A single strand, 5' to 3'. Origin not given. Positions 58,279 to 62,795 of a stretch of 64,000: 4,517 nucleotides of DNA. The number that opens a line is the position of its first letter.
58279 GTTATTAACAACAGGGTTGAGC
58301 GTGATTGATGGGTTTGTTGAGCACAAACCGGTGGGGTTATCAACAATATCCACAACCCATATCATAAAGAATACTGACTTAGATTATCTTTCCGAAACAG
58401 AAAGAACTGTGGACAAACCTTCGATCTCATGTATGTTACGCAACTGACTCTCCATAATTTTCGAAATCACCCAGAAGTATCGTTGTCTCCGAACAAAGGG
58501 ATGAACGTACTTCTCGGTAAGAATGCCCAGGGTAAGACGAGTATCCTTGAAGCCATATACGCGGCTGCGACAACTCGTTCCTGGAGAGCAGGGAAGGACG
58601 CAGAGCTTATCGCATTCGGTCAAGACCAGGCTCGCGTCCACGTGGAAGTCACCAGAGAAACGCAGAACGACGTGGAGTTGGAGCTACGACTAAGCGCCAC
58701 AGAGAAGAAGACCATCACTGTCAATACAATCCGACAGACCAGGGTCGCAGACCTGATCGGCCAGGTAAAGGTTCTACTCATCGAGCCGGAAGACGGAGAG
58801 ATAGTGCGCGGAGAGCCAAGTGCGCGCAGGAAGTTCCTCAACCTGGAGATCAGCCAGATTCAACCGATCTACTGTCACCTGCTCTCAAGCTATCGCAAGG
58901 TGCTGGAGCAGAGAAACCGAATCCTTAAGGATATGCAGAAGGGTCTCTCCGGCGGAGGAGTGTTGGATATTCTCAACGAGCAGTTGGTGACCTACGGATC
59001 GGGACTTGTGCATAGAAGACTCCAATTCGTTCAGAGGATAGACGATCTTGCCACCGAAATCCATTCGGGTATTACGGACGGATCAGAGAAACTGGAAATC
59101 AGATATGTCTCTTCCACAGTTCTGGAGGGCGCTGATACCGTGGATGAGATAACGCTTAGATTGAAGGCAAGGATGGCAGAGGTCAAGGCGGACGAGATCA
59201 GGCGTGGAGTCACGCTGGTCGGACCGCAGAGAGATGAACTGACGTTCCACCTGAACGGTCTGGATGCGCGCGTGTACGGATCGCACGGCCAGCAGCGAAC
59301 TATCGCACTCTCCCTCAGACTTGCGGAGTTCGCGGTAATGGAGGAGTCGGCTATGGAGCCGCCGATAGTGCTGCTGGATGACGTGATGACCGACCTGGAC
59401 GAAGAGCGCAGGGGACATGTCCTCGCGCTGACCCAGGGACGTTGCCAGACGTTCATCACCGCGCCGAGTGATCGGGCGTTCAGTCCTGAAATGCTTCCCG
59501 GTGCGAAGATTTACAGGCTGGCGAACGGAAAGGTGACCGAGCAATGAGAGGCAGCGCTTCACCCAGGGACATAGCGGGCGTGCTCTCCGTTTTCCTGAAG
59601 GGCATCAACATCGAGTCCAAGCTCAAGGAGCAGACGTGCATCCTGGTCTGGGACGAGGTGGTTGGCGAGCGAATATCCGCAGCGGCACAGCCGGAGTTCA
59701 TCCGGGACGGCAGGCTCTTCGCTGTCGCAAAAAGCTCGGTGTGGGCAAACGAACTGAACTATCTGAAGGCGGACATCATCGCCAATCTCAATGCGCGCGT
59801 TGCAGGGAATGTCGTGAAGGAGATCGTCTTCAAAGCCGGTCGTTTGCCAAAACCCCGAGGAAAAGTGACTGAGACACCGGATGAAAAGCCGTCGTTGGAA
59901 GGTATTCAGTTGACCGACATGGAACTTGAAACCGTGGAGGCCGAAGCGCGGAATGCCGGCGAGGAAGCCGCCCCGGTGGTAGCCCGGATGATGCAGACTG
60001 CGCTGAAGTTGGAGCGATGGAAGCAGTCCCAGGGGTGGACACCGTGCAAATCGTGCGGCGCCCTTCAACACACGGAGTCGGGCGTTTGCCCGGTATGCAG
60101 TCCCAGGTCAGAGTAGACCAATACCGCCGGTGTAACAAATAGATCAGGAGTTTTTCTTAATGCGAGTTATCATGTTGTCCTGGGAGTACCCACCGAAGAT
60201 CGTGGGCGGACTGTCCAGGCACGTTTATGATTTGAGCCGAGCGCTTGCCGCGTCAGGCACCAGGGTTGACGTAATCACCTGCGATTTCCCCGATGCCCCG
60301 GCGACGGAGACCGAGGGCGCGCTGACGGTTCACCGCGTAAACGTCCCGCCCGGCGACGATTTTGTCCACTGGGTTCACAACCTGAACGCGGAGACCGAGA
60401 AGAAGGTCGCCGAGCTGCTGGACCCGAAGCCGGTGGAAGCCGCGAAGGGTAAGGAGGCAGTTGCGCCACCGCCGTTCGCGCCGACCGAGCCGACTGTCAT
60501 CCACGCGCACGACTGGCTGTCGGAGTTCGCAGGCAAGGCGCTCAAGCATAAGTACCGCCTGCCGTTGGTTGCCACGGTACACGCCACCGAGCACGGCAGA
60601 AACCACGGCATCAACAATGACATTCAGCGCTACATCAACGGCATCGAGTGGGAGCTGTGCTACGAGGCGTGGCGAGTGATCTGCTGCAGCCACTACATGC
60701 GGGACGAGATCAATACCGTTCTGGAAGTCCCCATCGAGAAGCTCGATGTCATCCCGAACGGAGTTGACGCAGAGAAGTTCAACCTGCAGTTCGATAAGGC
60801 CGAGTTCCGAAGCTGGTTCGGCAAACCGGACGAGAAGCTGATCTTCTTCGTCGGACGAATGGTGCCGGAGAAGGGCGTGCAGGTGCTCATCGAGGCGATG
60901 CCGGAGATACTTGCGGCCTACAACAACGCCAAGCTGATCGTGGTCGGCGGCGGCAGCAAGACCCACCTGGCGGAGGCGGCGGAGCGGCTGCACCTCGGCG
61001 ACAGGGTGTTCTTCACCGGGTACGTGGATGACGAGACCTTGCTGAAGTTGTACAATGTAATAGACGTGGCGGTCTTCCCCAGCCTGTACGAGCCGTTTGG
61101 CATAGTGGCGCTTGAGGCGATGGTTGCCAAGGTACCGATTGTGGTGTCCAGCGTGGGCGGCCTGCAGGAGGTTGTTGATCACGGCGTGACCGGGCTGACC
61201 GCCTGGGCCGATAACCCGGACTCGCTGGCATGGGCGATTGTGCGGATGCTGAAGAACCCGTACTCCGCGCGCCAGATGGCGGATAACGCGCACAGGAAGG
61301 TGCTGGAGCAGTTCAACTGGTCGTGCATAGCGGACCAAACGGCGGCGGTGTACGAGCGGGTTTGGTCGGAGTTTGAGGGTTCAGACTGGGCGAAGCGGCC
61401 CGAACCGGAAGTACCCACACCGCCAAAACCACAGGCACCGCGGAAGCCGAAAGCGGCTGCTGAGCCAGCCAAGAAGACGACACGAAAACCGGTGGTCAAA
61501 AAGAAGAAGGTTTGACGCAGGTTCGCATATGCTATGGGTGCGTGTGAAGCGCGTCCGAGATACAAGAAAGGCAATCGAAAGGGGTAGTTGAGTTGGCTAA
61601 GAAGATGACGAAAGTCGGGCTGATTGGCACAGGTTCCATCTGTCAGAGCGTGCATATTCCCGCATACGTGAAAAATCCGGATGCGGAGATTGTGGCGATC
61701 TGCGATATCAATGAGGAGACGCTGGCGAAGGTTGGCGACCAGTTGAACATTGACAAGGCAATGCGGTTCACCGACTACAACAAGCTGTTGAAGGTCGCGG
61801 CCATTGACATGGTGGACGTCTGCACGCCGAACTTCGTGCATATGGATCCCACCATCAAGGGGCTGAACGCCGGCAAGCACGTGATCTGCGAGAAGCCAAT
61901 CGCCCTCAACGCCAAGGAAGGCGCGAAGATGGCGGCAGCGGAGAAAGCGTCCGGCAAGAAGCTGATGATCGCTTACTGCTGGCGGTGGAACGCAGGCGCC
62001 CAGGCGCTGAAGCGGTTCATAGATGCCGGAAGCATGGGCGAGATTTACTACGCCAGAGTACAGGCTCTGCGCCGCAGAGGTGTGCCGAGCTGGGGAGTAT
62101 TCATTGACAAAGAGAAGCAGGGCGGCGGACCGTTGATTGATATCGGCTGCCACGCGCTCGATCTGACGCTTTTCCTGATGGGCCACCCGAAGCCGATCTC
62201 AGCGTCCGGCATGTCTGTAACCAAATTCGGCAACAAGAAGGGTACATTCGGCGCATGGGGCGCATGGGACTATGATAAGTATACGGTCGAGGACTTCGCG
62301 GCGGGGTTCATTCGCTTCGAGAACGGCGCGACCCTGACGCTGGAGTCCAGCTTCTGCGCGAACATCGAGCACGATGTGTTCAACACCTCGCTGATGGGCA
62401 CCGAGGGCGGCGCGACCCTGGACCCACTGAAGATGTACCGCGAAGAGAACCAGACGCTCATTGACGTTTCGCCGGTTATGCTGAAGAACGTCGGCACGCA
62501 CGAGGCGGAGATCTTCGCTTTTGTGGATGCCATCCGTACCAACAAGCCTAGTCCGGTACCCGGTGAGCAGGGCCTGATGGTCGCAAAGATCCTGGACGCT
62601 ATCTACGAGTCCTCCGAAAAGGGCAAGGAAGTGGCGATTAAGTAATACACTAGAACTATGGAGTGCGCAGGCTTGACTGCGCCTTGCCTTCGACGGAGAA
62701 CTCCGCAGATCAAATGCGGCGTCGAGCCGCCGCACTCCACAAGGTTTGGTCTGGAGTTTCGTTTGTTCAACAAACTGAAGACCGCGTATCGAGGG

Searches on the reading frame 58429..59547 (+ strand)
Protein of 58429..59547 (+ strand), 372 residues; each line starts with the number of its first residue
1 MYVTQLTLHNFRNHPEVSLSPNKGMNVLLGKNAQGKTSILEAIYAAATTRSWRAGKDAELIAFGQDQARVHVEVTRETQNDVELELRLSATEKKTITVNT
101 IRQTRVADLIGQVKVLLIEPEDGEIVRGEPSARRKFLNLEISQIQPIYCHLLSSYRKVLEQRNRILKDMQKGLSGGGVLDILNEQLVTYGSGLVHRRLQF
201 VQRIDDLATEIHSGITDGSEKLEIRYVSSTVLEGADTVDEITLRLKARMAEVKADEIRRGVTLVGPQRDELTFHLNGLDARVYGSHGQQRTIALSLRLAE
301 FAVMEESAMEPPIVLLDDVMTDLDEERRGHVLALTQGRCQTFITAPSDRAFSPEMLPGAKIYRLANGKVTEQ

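Call 21: search_protein_families(library=pfam, proteins=[window:58429-59547:+])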
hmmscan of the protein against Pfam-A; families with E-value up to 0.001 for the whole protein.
window:58429-59547:+ (372 aa): 4 families
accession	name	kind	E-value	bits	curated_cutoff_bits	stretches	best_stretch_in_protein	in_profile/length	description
PF02463.25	SMC_N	-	3.1e-17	63.2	40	1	2-350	1-201/220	RecF/RecN/SMC N terminal domain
PF13476.12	AAA_23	-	9.5e-13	49.7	27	1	5-112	1-120/201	AAA domain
PF13175.12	AAA_15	-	1e-10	42.2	32.1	1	1-106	1-92/374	AAA ATPase domain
PF13304.12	AAA_21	-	0.00011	22.8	27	1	25-94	1-82/304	AAA domain, putative AbiEii toxin, Type IV TA system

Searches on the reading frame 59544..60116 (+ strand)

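Call 21: search_protein_families(library=pfam, proteins=[window:59544-60116:+])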
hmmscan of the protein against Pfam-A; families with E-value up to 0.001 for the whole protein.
window:59544-60116:+ (190 aa): 1 family
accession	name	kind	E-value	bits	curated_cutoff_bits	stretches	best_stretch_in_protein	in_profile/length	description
PF05258.17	DciA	-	1.6e-17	63.9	24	1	17-96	9-89/89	Dna[CI] antecedent, DciA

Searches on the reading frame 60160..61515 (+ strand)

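Call 21: search_protein_families(library=pfam, proteins=[window:60160-61515:+])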
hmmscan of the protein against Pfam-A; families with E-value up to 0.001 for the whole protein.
window:60160-61515:+ (451 aa): 7 families
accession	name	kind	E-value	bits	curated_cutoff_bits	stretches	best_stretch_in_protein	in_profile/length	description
PF00534.26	Glycos_transf_1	-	3.2e-45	154.2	26.4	1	218-378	8-170/172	Glycosyl transferases group 1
PF13692.12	Glyco_trans_1_4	-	1.4e-40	139.3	27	1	226-366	2-142/142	Glycosyl transferases group 1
PF13439.12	Glyco_transf_4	-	9.1e-32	110.9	28.5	1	15-205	1-169/170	Glycosyltransferase Family 4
PF13579.12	Glyco_trans_4_4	-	2.1e-21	77.4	29.7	1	16-201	1-158/158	Glycosyl transferase 4-like domain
PF20706.3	GT4-conflict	-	6.7e-21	75.1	26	1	16-392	12-383/385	Family 4 Glycosyltransferase in conflict systems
PF08323.17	Glyco_transf_5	-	2.2e-20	73.8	22.7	2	2-61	1-60/239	Starch synthase catalytic domain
PF13524.12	Glyco_trans_1_2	-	2.7e-05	24.6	25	1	282-393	28-141/144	Glycosyl transferase-like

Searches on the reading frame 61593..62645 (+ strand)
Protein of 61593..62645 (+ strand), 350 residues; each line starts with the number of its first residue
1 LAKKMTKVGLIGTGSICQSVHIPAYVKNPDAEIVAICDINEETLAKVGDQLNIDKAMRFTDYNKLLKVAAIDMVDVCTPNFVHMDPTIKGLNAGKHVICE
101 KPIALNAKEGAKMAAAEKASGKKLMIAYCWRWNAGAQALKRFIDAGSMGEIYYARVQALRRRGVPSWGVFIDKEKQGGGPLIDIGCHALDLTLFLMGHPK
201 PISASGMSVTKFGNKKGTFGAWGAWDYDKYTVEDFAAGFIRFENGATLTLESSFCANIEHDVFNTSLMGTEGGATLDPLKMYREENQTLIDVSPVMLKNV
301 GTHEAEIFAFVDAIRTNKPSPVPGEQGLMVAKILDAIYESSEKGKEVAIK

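Call 21: search_protein_families(library=pfam, proteins=[window:61593-62645:+])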
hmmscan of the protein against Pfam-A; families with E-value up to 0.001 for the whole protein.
window:61593-62645:+ (350 aa): 3 families
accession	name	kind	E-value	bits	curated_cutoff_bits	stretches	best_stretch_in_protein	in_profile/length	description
PF01408.29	GFO_IDH_MocA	-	3.3e-28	99.2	24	1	7-128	2-120/120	Oxidoreductase family, NAD-binding Rossmann fold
PF02894.22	GFO_IDH_MocA_C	-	1.1e-26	94.4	22.9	1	140-349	1-218/218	Oxidoreductase family, C-terminal alpha/beta domain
PF22725.1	GFO_IDH_MocA_C3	-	1.6e-23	83.4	27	1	137-274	2-123/124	GFO/IDH/MocA C-terminal domain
